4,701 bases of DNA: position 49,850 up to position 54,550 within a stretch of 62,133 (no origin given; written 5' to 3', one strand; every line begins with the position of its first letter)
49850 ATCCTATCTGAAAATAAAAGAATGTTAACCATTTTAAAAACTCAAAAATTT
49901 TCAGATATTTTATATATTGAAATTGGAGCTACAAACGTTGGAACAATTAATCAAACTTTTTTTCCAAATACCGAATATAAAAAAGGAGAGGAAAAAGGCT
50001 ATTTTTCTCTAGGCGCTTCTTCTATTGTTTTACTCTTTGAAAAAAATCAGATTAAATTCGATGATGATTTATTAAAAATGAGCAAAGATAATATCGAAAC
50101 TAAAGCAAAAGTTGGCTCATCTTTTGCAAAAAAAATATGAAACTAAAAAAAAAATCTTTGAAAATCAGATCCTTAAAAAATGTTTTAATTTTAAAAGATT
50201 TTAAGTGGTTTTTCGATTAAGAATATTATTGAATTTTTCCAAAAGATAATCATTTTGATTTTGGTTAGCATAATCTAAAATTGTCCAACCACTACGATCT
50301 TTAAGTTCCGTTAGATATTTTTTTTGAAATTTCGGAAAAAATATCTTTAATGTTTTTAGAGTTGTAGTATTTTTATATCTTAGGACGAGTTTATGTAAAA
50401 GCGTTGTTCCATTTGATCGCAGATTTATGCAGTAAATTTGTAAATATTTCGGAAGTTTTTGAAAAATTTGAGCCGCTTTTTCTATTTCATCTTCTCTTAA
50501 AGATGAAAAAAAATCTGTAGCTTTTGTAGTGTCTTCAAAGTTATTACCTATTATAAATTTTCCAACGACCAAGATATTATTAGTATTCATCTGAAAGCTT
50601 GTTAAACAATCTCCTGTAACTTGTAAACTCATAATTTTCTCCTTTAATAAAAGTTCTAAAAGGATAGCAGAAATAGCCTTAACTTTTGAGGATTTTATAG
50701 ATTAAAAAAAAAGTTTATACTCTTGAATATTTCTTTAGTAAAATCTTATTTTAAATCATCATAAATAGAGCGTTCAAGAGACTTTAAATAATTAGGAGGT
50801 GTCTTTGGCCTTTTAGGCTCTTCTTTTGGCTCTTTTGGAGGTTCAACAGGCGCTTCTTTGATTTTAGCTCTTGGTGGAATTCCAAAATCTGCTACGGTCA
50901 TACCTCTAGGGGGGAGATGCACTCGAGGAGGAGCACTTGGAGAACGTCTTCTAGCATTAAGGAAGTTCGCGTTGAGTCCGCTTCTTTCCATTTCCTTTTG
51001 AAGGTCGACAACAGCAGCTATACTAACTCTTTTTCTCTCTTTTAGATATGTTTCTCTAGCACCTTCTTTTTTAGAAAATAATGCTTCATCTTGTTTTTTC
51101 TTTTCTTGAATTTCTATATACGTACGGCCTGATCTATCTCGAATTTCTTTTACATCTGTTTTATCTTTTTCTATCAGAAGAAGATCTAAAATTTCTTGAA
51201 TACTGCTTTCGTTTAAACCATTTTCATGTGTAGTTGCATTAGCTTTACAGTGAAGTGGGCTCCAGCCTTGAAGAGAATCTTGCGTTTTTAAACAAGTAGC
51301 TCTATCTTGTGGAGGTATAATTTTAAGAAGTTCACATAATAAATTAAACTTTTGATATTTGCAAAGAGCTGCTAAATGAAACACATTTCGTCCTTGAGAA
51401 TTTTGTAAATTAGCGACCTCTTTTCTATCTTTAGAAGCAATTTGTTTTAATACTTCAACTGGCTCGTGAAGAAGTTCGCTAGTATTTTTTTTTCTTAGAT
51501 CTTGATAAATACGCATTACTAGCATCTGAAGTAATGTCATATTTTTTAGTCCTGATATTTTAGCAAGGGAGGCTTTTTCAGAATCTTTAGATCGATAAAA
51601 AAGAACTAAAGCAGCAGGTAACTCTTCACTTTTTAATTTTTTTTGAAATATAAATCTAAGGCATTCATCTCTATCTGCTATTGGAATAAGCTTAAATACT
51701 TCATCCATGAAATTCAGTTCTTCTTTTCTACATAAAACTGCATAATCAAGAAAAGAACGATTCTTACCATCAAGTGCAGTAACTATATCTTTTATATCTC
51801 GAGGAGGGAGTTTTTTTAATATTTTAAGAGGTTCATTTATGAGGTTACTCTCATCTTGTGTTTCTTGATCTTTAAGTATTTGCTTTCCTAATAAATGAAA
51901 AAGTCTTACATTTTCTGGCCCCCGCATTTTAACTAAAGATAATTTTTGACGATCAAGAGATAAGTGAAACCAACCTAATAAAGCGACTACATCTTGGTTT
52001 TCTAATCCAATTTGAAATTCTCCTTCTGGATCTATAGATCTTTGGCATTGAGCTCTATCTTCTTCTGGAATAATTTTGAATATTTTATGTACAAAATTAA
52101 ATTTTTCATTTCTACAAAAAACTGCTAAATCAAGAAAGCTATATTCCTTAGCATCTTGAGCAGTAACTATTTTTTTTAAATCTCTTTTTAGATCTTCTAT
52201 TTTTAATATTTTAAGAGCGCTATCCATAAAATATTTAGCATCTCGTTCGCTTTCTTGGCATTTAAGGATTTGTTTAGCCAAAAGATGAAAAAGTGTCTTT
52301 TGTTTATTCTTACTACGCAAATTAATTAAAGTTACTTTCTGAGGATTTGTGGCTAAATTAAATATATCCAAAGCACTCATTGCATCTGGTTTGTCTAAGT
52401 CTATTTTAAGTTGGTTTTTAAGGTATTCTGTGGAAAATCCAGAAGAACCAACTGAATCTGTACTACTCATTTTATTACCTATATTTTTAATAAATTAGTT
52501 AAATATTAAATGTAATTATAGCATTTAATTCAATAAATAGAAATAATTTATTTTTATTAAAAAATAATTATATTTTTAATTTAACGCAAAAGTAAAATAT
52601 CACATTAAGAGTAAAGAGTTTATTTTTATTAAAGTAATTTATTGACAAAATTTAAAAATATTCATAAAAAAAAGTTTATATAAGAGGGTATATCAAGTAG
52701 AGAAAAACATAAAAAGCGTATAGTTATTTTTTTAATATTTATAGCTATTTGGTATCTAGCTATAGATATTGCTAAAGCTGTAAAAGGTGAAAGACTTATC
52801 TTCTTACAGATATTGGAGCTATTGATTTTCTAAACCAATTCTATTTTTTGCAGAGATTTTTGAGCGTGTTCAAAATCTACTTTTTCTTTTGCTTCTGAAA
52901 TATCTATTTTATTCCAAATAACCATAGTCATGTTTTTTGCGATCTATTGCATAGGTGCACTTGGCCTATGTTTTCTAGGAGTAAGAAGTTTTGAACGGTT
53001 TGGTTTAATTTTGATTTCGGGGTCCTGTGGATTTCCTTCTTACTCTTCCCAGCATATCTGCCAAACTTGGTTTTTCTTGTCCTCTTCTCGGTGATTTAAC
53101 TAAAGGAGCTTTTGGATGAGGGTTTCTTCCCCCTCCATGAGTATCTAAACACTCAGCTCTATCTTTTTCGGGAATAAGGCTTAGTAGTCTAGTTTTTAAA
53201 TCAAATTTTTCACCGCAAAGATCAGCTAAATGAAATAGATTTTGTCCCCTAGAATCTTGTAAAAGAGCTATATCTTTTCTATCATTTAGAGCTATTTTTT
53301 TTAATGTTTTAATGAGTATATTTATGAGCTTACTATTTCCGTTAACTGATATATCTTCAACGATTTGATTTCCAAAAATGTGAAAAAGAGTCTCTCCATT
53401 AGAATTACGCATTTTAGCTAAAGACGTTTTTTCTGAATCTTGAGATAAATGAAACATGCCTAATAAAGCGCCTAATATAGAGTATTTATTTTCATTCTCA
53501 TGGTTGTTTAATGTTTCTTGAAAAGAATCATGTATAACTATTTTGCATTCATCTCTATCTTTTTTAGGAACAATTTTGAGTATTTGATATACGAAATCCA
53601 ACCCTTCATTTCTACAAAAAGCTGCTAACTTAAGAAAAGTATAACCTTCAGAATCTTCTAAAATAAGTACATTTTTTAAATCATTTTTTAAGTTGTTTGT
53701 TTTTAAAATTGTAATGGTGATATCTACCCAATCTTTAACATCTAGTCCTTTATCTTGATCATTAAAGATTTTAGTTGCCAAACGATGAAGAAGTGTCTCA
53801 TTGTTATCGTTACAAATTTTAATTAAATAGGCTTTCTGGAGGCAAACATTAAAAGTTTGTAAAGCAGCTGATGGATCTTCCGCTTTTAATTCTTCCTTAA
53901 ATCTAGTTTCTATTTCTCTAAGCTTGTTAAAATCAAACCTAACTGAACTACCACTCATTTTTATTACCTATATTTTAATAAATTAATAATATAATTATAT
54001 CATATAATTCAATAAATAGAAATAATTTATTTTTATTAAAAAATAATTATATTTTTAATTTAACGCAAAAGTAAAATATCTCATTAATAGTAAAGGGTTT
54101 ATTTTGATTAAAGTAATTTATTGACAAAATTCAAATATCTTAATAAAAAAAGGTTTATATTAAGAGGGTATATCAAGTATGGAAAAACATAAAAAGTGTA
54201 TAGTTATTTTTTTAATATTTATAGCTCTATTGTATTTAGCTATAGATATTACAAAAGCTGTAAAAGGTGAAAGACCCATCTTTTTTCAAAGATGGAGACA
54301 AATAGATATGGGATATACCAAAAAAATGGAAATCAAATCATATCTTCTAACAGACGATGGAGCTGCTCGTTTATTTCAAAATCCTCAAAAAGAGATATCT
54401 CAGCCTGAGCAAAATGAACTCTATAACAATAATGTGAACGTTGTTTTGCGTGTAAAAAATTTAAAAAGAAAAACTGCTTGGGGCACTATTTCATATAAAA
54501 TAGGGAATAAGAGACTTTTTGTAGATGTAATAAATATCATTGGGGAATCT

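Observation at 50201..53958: Family of three adjacent proteins built from 1, 3 and 2 copies of a ~115-130-aa ankyrin-derived module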

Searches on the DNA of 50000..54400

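Call 73: search_rna_families(source=window, start=50000, end=54400, threshold=evalue, max_evalue=1)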
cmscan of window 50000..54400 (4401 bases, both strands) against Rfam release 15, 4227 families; matches with E-value up to 1: 0.
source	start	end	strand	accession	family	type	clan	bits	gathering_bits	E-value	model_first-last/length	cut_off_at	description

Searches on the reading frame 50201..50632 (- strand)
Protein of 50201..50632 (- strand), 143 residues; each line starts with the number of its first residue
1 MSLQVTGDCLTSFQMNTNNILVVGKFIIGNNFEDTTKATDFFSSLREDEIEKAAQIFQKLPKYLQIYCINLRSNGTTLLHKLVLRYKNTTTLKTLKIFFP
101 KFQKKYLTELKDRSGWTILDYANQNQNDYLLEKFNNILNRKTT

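Call 3: search_protein_families(library=pfam, proteins=[window:50201-50632:-], max_evalue=10)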
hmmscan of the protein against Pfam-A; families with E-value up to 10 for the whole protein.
window:50201-50632:- (143 aa): 1 family
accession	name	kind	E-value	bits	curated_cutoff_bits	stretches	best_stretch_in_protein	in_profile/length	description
PF12796.13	Ank_2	-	0.019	16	27.3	1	70-132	21-81/90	Ankyrin repeats (3 copies)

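Call 4: search_protein_families(library=ncbifam, proteins=[window:50201-50632:-], max_evalue=10)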
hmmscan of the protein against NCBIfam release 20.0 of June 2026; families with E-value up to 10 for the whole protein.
window:50201-50632:- (143 aa): 1 family
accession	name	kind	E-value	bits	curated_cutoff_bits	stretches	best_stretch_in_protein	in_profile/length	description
NF045949.1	PrtAdtaseSelOPseudom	equivalog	0.0098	14.7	850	1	87-134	312-359/487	protein adenylyltransferase SelO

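Call 50: find_homologous_proteins(query=window:50201-50632:-, max_evalue=0.001)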
Query window:50201-50632:- (143 aa): 2 proteins with E <= 0.001 among 7 candidates.
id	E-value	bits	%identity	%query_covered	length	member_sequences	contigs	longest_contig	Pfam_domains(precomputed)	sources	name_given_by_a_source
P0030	8.1e-88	309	100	100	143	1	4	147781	-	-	-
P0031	1.6e-46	175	79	75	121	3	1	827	-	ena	-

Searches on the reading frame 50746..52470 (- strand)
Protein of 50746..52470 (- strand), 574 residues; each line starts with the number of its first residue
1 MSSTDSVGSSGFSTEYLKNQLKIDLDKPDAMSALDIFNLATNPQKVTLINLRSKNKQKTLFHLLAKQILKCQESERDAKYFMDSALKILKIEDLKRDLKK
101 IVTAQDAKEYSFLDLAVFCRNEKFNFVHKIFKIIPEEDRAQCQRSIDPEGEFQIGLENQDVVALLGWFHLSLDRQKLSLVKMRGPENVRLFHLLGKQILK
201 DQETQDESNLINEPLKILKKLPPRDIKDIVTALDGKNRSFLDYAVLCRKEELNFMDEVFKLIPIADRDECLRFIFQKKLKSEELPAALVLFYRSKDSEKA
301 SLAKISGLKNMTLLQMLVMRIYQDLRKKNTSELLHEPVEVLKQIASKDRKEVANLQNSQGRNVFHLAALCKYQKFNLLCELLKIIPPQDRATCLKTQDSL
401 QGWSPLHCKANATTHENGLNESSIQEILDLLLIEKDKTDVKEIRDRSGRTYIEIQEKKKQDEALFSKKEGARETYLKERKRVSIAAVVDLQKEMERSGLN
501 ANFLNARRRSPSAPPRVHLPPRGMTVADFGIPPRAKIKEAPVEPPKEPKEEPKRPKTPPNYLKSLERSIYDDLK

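Call 3: search_protein_families(library=pfam, proteins=[window:50746-52470:-], max_evalue=10)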
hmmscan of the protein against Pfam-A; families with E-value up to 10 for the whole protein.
window:50746-52470:- (574 aa): 0 families

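Call 4: search_protein_families(library=ncbifam, proteins=[window:50746-52470:-], max_evalue=10)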
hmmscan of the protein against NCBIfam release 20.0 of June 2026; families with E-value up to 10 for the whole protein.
window:50746-52470:- (574 aa): 0 families

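Call 8: find_homologous_proteins(query=window:50746-52470:-, max_evalue=0.001)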
Query window:50746-52470:- (574 aa): 4 proteins with E <= 0.001 among 8000 candidates.
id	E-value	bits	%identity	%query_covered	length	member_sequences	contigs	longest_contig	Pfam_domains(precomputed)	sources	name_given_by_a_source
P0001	0.0e+0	1143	99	91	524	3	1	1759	-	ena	-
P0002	3.7e-200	684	60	100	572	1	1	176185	-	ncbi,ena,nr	ncbi:MAG: hypothetical protein K940chlam5_00262 [Candidatus Anoxychlamydiales bacterium]|nr:hypothet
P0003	1.5e-170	586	54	100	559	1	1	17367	-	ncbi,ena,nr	ncbi:MAG: hypothetical protein KR126chlam5_00208 [Candidatus Anoxychlamydiales bacterium]|nr:hypothe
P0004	1.6e-117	411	65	53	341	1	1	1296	-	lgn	-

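Call 10: find_encoding_contigs(protein=P0002, flank=10000, max_places=3)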
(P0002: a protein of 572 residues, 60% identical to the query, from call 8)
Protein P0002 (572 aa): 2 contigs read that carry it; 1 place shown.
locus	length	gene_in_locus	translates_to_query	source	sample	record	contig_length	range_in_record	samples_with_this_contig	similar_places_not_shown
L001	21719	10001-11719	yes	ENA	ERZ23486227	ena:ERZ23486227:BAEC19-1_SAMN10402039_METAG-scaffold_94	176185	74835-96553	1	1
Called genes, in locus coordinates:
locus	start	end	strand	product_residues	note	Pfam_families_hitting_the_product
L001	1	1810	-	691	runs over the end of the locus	PF01075:Glyco_transf_9 (faint), PF01704:UDPGP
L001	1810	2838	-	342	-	PF01075:Glyco_transf_9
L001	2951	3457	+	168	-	PF02075:RuvC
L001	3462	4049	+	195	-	PF01330:RuvA_N, PF00633:HHH (faint), PF21176:RecR_HhH (faint), PF14520:HHH_5, PF07499:RuvA_C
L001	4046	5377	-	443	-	PF01535:PPR (faint)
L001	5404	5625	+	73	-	-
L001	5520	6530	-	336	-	PF05150:Legionella_OMP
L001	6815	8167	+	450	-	PF10396:TrmE_N, PF12631:MnmE_helical, PF00350:Dynamin_N (faint), PF01926:MMR_HSR1, PF02421:FeoB_N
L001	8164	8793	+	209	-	PF00730:HhH-GPD, PF00633:HHH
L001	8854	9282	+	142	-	PF05014:Nuc_deoxyrib_tr (weak)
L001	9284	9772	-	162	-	-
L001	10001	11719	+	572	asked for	-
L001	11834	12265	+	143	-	-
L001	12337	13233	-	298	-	PF02666:PS_Dcarbxylase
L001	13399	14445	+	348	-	PF05150:Legionella_OMP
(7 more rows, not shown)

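Call 30: predict_structure(alignment_id=A1)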
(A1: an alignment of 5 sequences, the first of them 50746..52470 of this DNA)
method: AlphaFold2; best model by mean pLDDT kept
length: 574 residues; sequences in the alignment: 5
mean_pLDDT: 74.6   pTM: 0.63
mean pLDDT of the five models: 74.6, 73.1, 71.0, 69.4, 57.4
residues with pLDDT >= 90: 107; 70-90: 304; 50-70: 69; < 50: 94
segments of 3 or more residues with pLDDT < 50: 1-9, 497-574
pLDDT, mean of each block of 10 residues (from residue 1): 37 86 87 89 83 79 88 80 88 83 83 83 72 84 83 86 85 89 85 85 60 84 90 88 78 80 89 91 88 89 90 92 68 81 94 91 90 81 93 89 87 61 87 89 87 81 60 57 51 46 30 31 27 31 36 34 36 32
secondary structure, 60 per line:
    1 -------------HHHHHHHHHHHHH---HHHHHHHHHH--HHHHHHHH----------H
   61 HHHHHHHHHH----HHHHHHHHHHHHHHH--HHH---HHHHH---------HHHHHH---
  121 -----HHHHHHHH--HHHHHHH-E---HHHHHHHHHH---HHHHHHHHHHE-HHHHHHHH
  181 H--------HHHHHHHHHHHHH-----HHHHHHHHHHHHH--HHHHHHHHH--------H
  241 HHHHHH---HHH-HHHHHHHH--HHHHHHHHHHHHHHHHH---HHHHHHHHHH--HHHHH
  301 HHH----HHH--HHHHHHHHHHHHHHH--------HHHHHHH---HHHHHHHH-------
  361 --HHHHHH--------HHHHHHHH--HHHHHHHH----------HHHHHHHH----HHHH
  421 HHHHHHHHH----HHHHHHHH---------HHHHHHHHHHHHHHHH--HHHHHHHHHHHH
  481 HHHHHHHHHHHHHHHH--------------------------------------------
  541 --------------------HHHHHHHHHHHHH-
elements in order: H14-26 H30-39 H42-49 H60-70 H75-89 H98-102 H112-117 H126-133 H136-142 H148-157 H161-170 H173-181 H190-202 H208-220 H223-231 H240-246 H254-261 H264-280 H284-293 H296-303 H313-327 H336-342 H346-353 H363-368 H377-384 H387-394 H405-412 H417-429 H434-441 H451-466 H469-496 H561-573

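Call 36: fold_search(model_id=the predicted structure, library=pdb)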
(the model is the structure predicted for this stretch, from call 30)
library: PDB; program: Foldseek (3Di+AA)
matches with E <= 10: 922; with E <= 0.001: 5
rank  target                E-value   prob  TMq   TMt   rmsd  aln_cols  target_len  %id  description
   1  5le2_A                5.4e-05  1.00  0.22  0.26  20.8       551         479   13  Crystal structure of DARPin-DARPin rigid fusion, variant DDD_D12_15_D12_15_D12 (released 2017-08-02)
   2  5le8_A                2.2e-04  1.00  0.23  0.38  15.8       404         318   14  Crystal structure of DARPin-DARPin rigid fusion, variant DD_D12_15_D12 (released 2017-08-02)
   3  7ykr_A                7.0e-04  0.99  0.18  0.13  17.1       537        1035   11  Structure of TRPA1 in Drosophila melanogaster in a state with 17 ankyrin repeats determined (released 2023-07-26)
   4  2fo1_E                8.6e-04  1.00  0.30  0.51   7.0       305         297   13  Crystal Structure of the CSL-Notch-Mastermind ternary complex bound to DNA (released 2006-03-21)
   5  5vkq_A                9.7e-04  1.00  0.18  0.09  15.7       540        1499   13  Structure of a mechanotransduction ion channel Drosophila NOMPC in nanodisc (released 2017-06-28)
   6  6sku_A                1.3e-03  1.00  0.22  0.17  18.9       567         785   13  Legionella effector AnkX in complex with human Rab1b (released 2020-06-10)
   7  5h7c_C                1.6e-03  0.95  0.15  0.18  17.5       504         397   13  Crystal structure of a repeat protein with two Protein A-DHR14 repeat modules (released 2017-06-28)
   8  3c2g_A                2.3e-03  1.00  0.30  0.28  17.1       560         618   12  Crystal complex of SYS-1/POP-1 at 2.5A resolution (released 2008-05-20)
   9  3c2h_A                2.6e-03  1.00  0.29  0.28  16.9       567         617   11  Crystal Structure of SYS-1 at 2.6A resolution (released 2008-05-20)
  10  7rdr_A                2.6e-03  0.96  0.14  0.16  17.3       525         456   10  Circular tandem repeat protein with novel repeat topology and enhanced subunit contact surfaces (released 2021-09-01)
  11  6sa7_A                2.7e-03  0.93  0.16  0.18  25.0       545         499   14  DARPin-Armadillo fusion C8long83 (released 2019-11-20)
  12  6m11_a                2.8e-03  1.00  0.18  0.16  12.5       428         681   11  Crystal structure of Rnase L in complex with Sunitinib (released 2020-09-02)
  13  9e5c_5o               2.9e-03  1.00  0.29  0.43  13.8       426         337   15  Cryo-EM structure of 96 nm repeat of microtubule doublet from T. brucei flagellum (released 2025-03-12)
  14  9b3f_A                2.9e-03  0.96  0.18  0.13  19.7       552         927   14  Cryo-EM structure of yeast (Nap1)2-H2A-H2B-Kap114 (released 2024-11-27)
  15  8ga7                  3.0e-03  0.60  0.10  0.11  26.5       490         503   12  Geometrically programmable nanomaterial construction using regularized protein building blocks (released 2024-03-13)
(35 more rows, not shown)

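Call 42: find_related_loci(query=A1, collection=genome_contigs, flank=8000)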
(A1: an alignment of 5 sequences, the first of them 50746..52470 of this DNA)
Query A1 (574 aa) in genome_contigs; peptide patterns used: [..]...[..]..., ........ (x = any residue, [..] = any of these).
179 stretches matched a pattern; 2 encode a relative of the query (tblastn E <= 1e-3); 2 distinct loci.
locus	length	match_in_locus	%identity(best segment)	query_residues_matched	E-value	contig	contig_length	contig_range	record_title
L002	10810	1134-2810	54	1-574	2e-179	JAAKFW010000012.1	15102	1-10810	MAG: Candidatus Anoxychlamydiales bacterium isolate KR126_chlam_5 KR126chlam5_12, whole genome shotgun sequence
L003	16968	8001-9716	60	1-574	0e+0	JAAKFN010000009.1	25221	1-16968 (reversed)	MAG: Candidatus Anoxychlamydiales bacterium isolate K940_chlam_5 K940chlam5_9, whole genome shotgun sequence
